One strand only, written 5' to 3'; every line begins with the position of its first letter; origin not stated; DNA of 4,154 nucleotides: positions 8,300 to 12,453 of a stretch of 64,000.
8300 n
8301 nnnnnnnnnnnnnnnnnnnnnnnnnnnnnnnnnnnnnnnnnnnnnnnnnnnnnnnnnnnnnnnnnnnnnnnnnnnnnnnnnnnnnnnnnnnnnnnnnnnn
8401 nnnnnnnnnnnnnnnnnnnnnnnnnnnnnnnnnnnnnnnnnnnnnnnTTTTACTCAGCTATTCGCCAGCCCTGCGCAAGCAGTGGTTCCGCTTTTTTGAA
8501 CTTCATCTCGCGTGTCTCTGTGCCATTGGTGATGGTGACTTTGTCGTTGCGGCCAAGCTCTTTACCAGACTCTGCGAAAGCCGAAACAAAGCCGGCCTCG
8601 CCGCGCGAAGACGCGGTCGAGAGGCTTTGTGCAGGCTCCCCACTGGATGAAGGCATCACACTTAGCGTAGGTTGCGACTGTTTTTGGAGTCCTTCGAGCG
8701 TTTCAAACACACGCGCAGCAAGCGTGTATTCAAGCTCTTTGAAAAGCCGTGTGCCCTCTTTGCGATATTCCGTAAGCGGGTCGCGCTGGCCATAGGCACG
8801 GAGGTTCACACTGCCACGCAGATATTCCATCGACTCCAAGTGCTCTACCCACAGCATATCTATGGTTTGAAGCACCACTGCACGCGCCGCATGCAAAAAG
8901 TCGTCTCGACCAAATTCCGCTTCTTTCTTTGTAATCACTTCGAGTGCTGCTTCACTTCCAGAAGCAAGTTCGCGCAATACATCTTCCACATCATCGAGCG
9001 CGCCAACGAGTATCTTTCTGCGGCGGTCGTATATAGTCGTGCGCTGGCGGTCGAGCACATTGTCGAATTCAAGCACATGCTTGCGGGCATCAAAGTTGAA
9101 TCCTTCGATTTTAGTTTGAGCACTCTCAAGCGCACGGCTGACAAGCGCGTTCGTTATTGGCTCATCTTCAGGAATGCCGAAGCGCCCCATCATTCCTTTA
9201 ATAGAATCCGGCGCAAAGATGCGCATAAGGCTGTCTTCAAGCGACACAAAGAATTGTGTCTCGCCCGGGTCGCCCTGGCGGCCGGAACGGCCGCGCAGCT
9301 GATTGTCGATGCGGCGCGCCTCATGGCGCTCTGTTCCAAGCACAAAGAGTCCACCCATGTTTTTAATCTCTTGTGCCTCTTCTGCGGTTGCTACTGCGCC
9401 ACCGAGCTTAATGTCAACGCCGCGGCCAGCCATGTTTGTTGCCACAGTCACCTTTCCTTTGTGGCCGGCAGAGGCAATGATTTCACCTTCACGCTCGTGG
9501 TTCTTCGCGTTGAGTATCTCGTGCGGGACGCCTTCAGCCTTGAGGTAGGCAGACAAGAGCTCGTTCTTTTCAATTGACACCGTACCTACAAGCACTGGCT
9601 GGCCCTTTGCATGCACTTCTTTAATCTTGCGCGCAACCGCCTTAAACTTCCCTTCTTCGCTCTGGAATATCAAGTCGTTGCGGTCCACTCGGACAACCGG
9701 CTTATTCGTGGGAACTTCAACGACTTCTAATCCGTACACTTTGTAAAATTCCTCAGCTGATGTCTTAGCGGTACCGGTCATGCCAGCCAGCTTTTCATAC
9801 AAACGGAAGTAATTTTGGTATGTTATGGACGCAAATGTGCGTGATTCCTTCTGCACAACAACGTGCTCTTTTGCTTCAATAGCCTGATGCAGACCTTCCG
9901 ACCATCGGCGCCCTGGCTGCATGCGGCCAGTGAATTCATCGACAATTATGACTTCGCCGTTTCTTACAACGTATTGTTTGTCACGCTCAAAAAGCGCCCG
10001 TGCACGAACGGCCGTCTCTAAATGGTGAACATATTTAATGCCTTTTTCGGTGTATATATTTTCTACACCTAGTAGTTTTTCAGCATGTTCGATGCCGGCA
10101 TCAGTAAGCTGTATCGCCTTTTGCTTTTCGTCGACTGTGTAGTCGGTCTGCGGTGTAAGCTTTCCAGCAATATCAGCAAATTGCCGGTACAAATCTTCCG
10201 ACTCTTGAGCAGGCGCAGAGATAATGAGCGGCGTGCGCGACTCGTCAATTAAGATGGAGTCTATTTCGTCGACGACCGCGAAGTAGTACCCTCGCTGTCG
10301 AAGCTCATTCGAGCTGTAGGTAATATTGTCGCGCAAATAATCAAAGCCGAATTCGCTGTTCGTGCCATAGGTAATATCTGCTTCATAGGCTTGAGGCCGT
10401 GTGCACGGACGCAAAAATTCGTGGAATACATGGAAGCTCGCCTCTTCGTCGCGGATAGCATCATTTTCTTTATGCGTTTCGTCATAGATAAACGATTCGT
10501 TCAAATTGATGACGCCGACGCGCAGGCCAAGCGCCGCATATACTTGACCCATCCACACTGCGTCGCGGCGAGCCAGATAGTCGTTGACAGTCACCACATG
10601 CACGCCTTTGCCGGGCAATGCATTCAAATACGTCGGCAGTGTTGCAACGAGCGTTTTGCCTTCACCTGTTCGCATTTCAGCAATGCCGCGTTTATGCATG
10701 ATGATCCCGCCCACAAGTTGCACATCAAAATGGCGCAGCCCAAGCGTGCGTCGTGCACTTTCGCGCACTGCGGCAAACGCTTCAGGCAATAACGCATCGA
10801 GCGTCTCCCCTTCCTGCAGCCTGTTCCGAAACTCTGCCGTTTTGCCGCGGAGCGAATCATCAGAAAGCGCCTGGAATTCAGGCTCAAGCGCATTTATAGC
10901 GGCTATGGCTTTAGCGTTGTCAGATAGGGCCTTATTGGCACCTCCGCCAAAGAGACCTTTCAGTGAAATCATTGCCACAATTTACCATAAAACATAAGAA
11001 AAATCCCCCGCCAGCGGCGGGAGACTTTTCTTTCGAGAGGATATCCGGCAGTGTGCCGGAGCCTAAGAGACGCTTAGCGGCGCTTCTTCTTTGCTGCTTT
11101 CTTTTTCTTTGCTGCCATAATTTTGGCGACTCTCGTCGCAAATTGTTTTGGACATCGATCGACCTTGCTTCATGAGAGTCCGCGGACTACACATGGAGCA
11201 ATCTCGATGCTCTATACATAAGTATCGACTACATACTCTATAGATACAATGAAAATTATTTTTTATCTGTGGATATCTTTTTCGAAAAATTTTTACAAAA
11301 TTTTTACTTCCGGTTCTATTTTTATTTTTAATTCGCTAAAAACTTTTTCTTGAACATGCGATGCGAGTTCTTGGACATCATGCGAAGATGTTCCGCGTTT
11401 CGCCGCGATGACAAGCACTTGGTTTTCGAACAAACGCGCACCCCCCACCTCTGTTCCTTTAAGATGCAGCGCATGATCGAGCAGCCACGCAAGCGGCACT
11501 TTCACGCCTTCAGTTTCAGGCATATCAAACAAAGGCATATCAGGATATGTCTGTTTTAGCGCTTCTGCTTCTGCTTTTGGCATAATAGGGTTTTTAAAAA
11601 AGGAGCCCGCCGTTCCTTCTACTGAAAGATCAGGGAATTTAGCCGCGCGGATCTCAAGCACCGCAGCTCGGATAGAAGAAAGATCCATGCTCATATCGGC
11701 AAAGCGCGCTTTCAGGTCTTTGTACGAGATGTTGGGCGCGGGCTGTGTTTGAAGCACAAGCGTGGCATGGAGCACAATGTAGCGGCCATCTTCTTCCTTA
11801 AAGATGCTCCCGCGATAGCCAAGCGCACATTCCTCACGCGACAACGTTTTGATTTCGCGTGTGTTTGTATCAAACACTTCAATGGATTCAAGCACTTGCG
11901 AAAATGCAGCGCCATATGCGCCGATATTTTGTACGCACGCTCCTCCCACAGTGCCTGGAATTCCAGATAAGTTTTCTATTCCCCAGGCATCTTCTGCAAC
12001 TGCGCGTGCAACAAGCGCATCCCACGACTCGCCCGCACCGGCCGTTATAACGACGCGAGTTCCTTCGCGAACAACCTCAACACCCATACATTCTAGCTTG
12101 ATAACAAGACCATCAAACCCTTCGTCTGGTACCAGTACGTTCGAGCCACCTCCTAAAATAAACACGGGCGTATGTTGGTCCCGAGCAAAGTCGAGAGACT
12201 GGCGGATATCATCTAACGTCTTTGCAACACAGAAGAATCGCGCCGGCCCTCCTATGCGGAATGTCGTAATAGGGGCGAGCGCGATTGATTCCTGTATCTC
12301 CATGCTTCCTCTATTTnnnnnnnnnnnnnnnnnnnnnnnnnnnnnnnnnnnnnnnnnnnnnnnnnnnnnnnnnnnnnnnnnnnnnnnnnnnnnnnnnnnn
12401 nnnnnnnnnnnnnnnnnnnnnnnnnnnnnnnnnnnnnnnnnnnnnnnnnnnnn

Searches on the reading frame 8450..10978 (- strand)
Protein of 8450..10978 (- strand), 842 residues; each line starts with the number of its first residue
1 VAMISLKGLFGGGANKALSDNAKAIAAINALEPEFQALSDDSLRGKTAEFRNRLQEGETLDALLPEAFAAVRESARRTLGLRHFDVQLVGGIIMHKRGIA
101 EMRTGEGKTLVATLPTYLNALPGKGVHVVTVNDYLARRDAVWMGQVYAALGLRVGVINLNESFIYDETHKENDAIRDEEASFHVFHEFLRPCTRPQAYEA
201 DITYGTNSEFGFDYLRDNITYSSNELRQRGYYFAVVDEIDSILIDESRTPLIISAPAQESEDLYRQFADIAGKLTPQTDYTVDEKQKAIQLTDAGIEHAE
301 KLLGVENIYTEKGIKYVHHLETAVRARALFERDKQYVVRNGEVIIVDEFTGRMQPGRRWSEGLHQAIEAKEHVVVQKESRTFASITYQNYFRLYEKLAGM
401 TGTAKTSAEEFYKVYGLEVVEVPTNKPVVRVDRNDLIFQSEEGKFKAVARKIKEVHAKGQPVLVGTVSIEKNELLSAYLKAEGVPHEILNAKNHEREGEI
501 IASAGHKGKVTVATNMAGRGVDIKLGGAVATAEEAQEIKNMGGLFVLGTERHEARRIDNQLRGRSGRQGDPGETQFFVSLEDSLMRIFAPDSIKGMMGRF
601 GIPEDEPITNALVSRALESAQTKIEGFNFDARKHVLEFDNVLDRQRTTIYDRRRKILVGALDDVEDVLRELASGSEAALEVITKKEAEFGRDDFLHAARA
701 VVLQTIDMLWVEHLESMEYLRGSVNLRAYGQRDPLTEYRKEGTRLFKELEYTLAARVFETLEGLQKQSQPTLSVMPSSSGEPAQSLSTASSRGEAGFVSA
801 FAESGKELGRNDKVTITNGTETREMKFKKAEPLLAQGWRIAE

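Call 5: search_protein_families(library=pfam, proteins=[window:8450-10978:-], max_evalue=0.01)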
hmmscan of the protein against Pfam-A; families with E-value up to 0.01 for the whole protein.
window:8450-10978:- (842 aa): 5 families
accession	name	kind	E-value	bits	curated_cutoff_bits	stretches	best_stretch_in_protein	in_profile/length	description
PF07517.20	SecA_DEAD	-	7.4e-118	393.5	24.6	1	9-411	4-289/290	SecA DEAD-like domain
PF21090.3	P-loop_SecA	-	2.7e-79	266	27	2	427-532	1-106/205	SecA P-loop domain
PF01043.26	SecA_PP_bind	-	1.3e-42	145.2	23.5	1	260-368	2-110/110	SecA preprotein cross-linking domain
PF07516.18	SecA_SW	-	2.5e-42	145.7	26.7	2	676-761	113-196/200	SecA Wing and Scaffold domain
PF00271.37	Helicase_C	-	0.0031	18.2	23.5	0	450-568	8-109/110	Helicase conserved C-terminal domain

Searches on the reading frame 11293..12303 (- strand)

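Call 5: search_protein_families(library=pfam, proteins=[window:11293-12303:-], max_evalue=0.01)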
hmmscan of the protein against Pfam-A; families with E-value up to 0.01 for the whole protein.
window:11293-12303:- (336 aa): 2 families
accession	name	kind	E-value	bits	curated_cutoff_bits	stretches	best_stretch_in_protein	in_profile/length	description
PF01565.28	FAD_binding_4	-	1.4e-21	77.1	26.4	1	24-147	4-132/139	FAD binding domain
PF02873.21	MurB_C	-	3.1e-18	66.2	27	1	211-336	2-99/99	UDP-N-acetylenolpyruvoylglucosamine reductase, C-terminal domain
